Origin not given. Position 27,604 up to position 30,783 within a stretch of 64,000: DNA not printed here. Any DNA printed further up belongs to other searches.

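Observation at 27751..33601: Two tandem paralogues of about 970 aa without signal peptides share a near-identical C-terminal tail, making them candidate T4SS substrates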

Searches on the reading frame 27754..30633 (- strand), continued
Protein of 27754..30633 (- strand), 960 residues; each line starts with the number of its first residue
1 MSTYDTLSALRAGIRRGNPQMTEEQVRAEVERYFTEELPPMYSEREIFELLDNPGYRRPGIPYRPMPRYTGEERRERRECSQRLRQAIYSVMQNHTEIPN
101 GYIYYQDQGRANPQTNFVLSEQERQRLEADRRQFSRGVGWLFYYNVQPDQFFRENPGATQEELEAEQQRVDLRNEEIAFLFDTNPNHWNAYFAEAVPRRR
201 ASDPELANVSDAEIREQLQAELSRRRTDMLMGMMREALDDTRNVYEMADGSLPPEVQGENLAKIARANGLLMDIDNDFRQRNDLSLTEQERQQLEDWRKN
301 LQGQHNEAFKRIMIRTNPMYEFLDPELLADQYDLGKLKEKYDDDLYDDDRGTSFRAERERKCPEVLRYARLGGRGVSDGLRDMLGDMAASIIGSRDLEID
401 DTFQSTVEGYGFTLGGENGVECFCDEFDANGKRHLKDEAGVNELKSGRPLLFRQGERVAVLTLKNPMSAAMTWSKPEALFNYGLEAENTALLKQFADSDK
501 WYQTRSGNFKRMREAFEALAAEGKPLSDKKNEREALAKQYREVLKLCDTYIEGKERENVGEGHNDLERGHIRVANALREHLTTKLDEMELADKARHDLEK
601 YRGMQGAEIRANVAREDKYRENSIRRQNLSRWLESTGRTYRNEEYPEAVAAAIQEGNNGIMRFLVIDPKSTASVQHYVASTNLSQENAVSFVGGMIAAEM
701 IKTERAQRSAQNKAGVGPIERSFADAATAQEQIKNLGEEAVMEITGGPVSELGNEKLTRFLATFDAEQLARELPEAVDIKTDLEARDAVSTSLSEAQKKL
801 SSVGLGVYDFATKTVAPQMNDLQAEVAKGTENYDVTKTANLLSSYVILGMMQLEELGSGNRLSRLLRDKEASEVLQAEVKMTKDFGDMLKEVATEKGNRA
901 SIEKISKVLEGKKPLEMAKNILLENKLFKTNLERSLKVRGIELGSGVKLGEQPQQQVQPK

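Call 45: search_dna_similar(query=window:27754-30633:-, collection=phages, mode=protein, max_evalue=0.001)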
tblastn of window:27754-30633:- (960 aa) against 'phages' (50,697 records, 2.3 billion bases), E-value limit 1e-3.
No match.

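Call 47: find_homologous_proteins(query=A3, max_evalue=0.00001)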
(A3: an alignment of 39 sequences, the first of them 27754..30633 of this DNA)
Query A3 (39 sequences) (960 aa, profile of the alignment): 17 proteins with E <= 0.00001 among 8000 candidates.
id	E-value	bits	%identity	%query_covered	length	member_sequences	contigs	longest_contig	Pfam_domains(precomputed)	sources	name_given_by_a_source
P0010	8.6e-264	896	38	99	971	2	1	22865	-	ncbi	-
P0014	1.4e-263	896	36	98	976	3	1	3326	-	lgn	-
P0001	1.4e-258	879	100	100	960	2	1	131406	PF18993.7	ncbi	-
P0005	1.8e-257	875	61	100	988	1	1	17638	-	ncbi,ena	-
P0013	1.9e-256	872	36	99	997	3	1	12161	-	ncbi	-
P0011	4.1e-256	871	38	99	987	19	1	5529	-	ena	-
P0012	8.5e-256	870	37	99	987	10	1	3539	-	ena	-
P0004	7.7e-255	867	62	100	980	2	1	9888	-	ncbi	-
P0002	5.7e-253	861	93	100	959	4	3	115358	-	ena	-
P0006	3.8e-250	851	59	100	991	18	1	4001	-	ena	-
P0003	4.0e-249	848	70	100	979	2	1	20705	-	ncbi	-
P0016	8.5e-244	830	35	99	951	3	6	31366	-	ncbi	-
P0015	1.4e-243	829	36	100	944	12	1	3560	-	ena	-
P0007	2.0e-232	793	53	100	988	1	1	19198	-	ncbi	-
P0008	3.5e-227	775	48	99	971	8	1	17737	-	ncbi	-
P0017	3.9e-211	722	34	96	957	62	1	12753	-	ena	-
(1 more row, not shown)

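Call 48: find_encoding_contigs(protein=P0001, flank=2000, max_places=2)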
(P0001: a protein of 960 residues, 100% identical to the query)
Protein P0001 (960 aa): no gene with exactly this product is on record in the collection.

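Call 52: fold_search(model_id=the predicted structure, library=viral)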
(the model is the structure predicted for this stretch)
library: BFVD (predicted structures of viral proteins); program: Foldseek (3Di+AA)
matches with E <= 10: 209; with E <= 0.001: 0
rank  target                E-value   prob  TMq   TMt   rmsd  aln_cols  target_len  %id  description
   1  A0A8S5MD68            3.6e-02  0.21  0.08  0.06  43.0       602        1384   14  Minor tail protein [Siphoviridae sp. cti6f5]
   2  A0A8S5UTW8            5.7e-02  0.38  0.10  0.15  34.2       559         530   13  Tail tape measure [Myoviridae sp. ctvxP16]
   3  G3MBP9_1              2.1e-01  0.10  0.09  0.07  32.3       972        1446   10  Gp183 [Bacillus phage G]
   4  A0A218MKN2            2.3e-01  0.08  0.08  0.06  54.3      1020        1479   12  Tail tape measure protein [uncultured virus]
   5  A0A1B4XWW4            2.6e-01  0.08  0.06  0.07  25.0       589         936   10  DNA ligase 1 [Tenacibaculum phage pT24]
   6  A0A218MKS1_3          3.7e-01  0.10  0.08  0.06  28.5       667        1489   11  Uncharacterized protein [uncultured virus]
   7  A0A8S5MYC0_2          4.2e-01  0.04  0.08  0.06  41.9      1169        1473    9  Nuclease [Myoviridae sp. ctRRy11]
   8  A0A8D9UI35            4.6e-01  0.06  0.09  0.07  34.4      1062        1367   10  (no name in the UniProt tables at hand)
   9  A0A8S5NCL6            5.0e-01  0.14  0.10  0.10  23.8       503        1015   12  Minor tail protein [Siphoviridae sp. ctUse40]
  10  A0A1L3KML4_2          5.2e-01  0.25  0.12  0.09  26.8       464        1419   12  Genome polyprotein (Fragment) [Wenzhou picorna-like virus 38]
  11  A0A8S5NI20            5.2e-01  0.07  0.08  0.09  35.7       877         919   12  Intron-binding protein aquarius N-terminus [Siphoviridae sp. ctgu013]
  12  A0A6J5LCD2            5.4e-01  0.08  0.07  0.10  24.7       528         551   11  Uncharacterized protein [uncultured Caudovirales phage]
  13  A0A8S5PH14            5.6e-01  0.13  0.10  0.08  31.5       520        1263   11  Tail tape measure protein [Myoviridae sp. ctsNT17]
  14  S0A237                6.1e-01  0.05  0.06  0.08  29.7       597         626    9  Uncharacterized protein [Cellulophaga phage phi46:3]
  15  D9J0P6                6.6e-01  0.05  0.08  0.08  31.0       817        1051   10  Gp99 [Brochothrix phage A9]
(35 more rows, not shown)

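Call 55: find_homologous_proteins(query=P0020, max_evalue=0.00001)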
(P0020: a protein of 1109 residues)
Query P0020 (1109 aa): 3 proteins with E <= 0.00001 among 8000 candidates.
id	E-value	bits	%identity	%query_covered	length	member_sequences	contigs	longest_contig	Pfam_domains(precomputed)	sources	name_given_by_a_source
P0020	0.0e+0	2490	100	100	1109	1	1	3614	-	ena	-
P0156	0.0e+0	2052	82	100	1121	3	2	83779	-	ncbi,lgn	-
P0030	1.9e-177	611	36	70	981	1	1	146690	-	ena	-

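Call 56: find_encoding_contigs(protein=P0156, flank=10000, max_places=2)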
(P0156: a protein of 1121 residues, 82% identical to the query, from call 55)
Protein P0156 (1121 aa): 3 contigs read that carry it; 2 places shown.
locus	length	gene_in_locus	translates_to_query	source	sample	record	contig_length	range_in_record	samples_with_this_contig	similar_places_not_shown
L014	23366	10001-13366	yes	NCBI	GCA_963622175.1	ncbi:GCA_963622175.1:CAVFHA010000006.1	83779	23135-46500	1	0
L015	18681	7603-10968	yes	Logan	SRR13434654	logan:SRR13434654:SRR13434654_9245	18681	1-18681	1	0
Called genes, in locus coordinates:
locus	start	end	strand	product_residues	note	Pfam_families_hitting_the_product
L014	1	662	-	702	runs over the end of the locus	-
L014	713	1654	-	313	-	-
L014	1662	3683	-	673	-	PF02534:T4SS-DNA_transf, PF00270:DEAD (faint), PF10412:TrwB_AAD_bind, PF12696:TraG-D_C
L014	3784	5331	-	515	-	-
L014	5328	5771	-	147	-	-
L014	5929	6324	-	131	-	PF04956:TrbC (weak), PF18895:T4SS_pilin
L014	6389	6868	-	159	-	PF04542:Sigma70_r2, PF08281:Sigma70_r4_2, PF04545:Sigma70_r4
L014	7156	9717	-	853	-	-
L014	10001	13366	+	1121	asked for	-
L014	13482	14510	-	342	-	PF03054:tRNA_Me_trans, PF20259:tRNA_Me_trans_M, PF20258:tRNA_Me_trans_C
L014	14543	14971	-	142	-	PF02082:Rrf2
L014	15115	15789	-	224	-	PF00657:Lipase_GDSL, PF13472:Lipase_GDSL_2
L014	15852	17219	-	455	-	PF01266:DAO (faint), PF03486:HI0933_like (faint), PF07992:Pyr_redox_2 (faint), PF13738:Pyr_redox_3 (faint), PF21688:FAD-depend_C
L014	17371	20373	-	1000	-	PF00251:Glyco_hydro_32N, PF08244:Glyco_hydro_32C, PF06439:3keto-disac_hyd (faint)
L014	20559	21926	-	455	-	PF01554:MatE, PF03023:MurJ (weak), PF01554:MatE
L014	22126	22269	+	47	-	-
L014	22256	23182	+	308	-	PF01613:Flavin_Reduct (weak)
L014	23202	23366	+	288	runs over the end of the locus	PF01073:3Beta_HSD, PF01370:Epimerase, PF05368:NmrA, PF13460:NAD_binding_10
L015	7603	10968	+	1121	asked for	-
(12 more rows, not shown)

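Call 57: find_encoding_contigs(protein=P0030, flank=10000, max_places=2)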
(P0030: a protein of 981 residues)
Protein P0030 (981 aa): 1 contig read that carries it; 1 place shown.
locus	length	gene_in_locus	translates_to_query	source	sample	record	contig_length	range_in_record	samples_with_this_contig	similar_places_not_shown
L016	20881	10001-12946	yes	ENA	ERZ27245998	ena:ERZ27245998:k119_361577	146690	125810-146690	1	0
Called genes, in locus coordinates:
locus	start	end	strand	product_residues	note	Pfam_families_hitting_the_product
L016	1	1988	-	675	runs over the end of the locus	PF02534:T4SS-DNA_transf, PF00270:DEAD (faint), PF10412:TrwB_AAD_bind, PF12696:TraG-D_C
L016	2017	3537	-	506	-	-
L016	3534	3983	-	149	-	-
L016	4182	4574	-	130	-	PF04956:TrbC, PF18895:T4SS_pilin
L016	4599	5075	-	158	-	PF04542:Sigma70_r2, PF07638:Sigma70_ECF (weak), PF08281:Sigma70_r4_2, PF04545:Sigma70_r4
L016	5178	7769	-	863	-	-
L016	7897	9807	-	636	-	PF02837:Glyco_hydro_2_N (weak)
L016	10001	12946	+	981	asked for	-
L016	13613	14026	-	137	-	-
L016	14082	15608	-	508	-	PF00817:IMS, PF11799:IMS_C (weak)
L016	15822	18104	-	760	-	PF08531:Bac_rhamnosid_N, PF05592:Bac_rhamnosid, PF17389:Bac_rhamnosid6H, PF17390:Bac_rhamnosid_C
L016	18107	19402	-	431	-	PF07690:MFS_1, PF13347:MFS_2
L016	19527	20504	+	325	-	PF02311:AraC_binding, PF00165:HTH_AraC (weak), PF12833:HTH_18, PF00165:HTH_AraC (weak)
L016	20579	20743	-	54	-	-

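Call 77: find_related_loci(query=A4, collection=metagenome_contigs, flank=10000)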
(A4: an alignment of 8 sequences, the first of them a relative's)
Query A4 (2308 aa) in metagenome_contigs; peptide patterns used: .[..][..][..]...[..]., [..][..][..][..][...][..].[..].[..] (x = any residue, [..] = any of these).
198 stretches matched a pattern, but none encodes a relative of the query by tblastn (E <= 1e-3).

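Call 81: search_protein_families(library=pfam, proteins=[L010:1-483:+, L010:1251-1850:+, L010:1847-3028:+, L012:959-2323:-, L012:1037-2281:+, L012:8343-9053:+, L012:2786-3289:-], max_evalue=0.01)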
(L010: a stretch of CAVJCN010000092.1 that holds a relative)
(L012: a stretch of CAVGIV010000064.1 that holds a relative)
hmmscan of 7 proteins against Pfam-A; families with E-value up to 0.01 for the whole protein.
L010:1-483:+ (160 aa): 3 families
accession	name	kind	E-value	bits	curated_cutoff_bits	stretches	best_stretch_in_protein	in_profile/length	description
PF07992.20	Pyr_redox_2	-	1.4e-19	71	26.1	1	2-146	146-291/291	Pyridine nucleotide-disulphide oxidoreductase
PF00070.33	Pyr_redox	-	2.2e-07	31.7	22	1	1-72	2-79/82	Pyridine nucleotide-disulphide oxidoreductase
PF13738.12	Pyr_redox_3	-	5.3e-07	29.6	30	1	2-129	168-305/305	Pyridine nucleotide-disulphide oxidoreductase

L010:1251-1850:+ (199 aa): 2 families
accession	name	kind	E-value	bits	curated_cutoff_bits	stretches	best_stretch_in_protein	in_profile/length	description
PF13328.12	HD_4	-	2.4e-23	83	27.2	1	19-164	1-156/156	HD domain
PF01966.28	HD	-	0.00013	22.7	22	1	40-138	2-115/116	HD domain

L010:1847-3028:+ (393 aa): 4 families
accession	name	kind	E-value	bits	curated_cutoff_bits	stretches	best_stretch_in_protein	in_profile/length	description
PF01636.29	APH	-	3.6e-16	60.1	23.2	1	115-303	5-214/239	Phosphotransferase enzyme family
PF01740.26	STAS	-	2.9e-11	43.5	22.6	1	8-102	3-101/106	STAS domain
PF13466.11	STAS_2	-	4.5e-10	40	29.2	1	20-94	3-79/80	STAS domain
PF02958.26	EcKL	-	0.00026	20.8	22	1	245-300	201-263/294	Ecdysteroid kinase-like family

L012:959-2323:- (454 aa): 1 family
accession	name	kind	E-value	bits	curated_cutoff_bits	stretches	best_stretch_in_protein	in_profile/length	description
PF03976.20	PPK2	-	1.3e-60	205.2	22.3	1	196-426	7-223/229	Polyphosphate kinase 2 (PPK2)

L012:1037-2281:+ (414 aa): 1 family
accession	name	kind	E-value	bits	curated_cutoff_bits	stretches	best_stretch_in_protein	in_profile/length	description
PF00216.26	Bac_DNA_binding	-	1.8e-16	60.6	22.4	1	353-412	29-88/90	Bacterial DNA-binding protein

L012:8343-9053:+ (236 aa): 0 families

L012:2786-3289:- (167 aa): 0 families
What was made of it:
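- a STAS-APH kinase fusion lies upstream in L010 (call 81)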

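Call 85: find_related_loci(query=A6, collection=metagenome_contigs, flank=10000)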
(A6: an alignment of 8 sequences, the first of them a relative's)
Query A6 (1255 aa) in metagenome_contigs; peptide patterns used: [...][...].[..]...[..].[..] (x = any residue, [..] = any of these).
64 stretches matched a pattern, but none encodes a relative of the query by tblastn (E <= 1e-3).
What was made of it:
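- Tried and rejected: Two scans of the JGI metagenome collection, one with the giant subfamily and one with the P0020 subfamily, found no relative (calls 77, 85).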

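Call 86: find_encoding_contigs(protein=P0017, flank=10000, max_places=3)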
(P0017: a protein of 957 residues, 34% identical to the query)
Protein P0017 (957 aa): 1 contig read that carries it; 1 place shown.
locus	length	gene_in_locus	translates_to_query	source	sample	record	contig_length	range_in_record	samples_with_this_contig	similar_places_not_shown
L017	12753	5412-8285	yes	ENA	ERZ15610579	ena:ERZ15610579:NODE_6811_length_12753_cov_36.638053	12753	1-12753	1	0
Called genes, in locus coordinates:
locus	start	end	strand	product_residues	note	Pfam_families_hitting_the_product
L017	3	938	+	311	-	?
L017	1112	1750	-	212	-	-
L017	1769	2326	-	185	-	-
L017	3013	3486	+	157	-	-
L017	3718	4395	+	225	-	-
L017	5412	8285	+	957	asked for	-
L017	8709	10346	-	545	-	-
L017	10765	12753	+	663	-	?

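Call 87: find_encoding_contigs(protein=P0136, flank=10000, max_places=2)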
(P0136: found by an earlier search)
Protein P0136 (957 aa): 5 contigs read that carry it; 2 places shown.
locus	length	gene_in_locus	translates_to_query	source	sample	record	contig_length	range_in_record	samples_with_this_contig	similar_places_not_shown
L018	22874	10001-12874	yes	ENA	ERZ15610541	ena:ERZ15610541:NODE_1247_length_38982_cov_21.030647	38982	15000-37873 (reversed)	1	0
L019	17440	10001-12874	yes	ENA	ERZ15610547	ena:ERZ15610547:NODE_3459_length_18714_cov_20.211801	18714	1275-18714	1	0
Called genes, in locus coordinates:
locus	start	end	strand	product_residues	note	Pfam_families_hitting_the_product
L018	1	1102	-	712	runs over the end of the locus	PF13089:PP_kinase_N, PF02503:PP_kinase, PF17941:PP_kinase_C_1, PF13091:PLDc_2 (weak), PF13090:PP_kinase_C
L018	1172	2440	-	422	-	PF03976:PPK2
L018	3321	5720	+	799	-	-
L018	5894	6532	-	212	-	-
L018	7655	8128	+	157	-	-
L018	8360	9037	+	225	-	-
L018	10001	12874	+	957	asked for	-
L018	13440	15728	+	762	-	-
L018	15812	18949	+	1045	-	-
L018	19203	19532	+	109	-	PF01588:tRNA_bind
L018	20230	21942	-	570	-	PF02554:CstA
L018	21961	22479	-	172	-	PF26226:DUF8052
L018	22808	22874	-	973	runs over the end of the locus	-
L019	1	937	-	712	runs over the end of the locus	PF13089:PP_kinase_N, PF02503:PP_kinase, PF17941:PP_kinase_C_1, PF13091:PLDc_2 (weak), PF13090:PP_kinase_C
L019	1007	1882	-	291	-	PF03976:PPK2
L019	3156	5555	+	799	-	-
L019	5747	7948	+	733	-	-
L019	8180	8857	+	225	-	-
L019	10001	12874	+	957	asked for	-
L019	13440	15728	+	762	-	-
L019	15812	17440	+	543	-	?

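Call 105: search_protein_families(library=padloc, proteins=[window:27754-30633:-], max_evalue=0.1)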
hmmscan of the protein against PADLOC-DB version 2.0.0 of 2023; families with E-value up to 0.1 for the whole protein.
window:27754-30633:- (960 aa): 0 families

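Call 106: search_protein_families(library=phrogs, proteins=[window:27754-30633:-], max_evalue=0.1)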
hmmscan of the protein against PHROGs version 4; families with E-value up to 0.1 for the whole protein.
window:27754-30633:- (960 aa): 1 family
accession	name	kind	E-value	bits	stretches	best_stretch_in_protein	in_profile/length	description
phrog_20613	-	unknown function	0.03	15.5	0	527-573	45-91/98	-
